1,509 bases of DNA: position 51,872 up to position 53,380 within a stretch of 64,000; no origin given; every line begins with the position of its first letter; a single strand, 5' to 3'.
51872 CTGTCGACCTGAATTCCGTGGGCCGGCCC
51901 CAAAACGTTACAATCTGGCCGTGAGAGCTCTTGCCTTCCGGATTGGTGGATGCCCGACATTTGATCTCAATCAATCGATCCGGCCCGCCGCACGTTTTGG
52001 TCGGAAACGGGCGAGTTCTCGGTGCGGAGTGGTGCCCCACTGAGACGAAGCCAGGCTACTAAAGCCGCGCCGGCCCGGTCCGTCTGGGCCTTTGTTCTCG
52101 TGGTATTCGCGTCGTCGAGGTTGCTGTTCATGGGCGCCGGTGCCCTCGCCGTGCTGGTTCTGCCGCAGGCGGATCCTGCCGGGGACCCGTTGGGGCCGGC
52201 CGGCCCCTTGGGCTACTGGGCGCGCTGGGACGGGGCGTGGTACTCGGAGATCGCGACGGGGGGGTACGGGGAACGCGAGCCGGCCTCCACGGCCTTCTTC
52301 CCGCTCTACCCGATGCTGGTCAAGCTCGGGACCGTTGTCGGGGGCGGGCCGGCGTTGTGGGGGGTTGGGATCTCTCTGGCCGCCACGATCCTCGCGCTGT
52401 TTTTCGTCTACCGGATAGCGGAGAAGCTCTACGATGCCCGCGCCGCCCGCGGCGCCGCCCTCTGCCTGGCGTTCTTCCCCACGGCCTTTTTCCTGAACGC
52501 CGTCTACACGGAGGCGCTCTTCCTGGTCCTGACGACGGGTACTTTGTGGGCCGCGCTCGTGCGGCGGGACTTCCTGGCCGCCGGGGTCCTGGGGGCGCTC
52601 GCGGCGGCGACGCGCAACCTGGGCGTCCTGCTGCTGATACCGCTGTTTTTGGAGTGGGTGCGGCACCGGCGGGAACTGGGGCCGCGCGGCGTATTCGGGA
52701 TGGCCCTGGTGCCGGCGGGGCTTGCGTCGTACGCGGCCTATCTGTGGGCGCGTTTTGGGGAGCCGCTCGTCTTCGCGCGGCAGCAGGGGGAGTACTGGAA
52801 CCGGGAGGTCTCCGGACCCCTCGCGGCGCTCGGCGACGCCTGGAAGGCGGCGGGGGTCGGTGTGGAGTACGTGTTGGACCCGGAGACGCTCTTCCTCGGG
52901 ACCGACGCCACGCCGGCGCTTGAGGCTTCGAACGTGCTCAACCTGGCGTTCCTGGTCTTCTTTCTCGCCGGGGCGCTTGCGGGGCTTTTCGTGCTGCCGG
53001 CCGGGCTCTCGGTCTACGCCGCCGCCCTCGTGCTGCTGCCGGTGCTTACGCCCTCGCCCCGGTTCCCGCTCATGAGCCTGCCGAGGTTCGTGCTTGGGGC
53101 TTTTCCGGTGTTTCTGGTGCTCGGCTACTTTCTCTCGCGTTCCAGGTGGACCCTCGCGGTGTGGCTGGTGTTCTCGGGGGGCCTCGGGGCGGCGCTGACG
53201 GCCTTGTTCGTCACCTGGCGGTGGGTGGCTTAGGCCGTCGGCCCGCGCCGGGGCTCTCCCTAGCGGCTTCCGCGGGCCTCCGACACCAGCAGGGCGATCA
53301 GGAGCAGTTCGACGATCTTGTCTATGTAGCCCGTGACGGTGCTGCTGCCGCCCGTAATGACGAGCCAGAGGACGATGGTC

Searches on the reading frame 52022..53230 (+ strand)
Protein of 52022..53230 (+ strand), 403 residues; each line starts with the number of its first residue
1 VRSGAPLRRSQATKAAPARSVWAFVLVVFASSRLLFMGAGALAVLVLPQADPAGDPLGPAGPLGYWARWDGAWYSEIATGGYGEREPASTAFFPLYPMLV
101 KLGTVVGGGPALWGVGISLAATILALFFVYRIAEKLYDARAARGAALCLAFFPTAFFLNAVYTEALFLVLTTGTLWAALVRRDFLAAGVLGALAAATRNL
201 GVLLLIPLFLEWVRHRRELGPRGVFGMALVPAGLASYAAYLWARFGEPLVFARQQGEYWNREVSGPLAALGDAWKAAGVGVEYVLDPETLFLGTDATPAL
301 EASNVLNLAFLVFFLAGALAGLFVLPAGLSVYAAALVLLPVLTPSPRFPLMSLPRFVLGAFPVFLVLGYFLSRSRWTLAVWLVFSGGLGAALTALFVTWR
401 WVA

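Call 55: search_protein_families(library=pfam, proteins=[window:52022-53230:+], max_evalue=0.00001)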
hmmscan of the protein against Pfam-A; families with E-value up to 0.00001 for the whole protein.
window:52022-53230:+ (403 aa): 2 families
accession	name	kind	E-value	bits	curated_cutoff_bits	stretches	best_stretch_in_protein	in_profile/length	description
PF13231.12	PMT_2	-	1.9e-07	31.9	26.1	1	94-219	4-138/160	Dolichyl-phosphate-mannose-protein mannosyltransferase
PF04188.19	Mannosyl_trans2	-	7.7e-07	29.2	22.4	1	67-199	59-200/443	Mannosyltransferase (PIG-V)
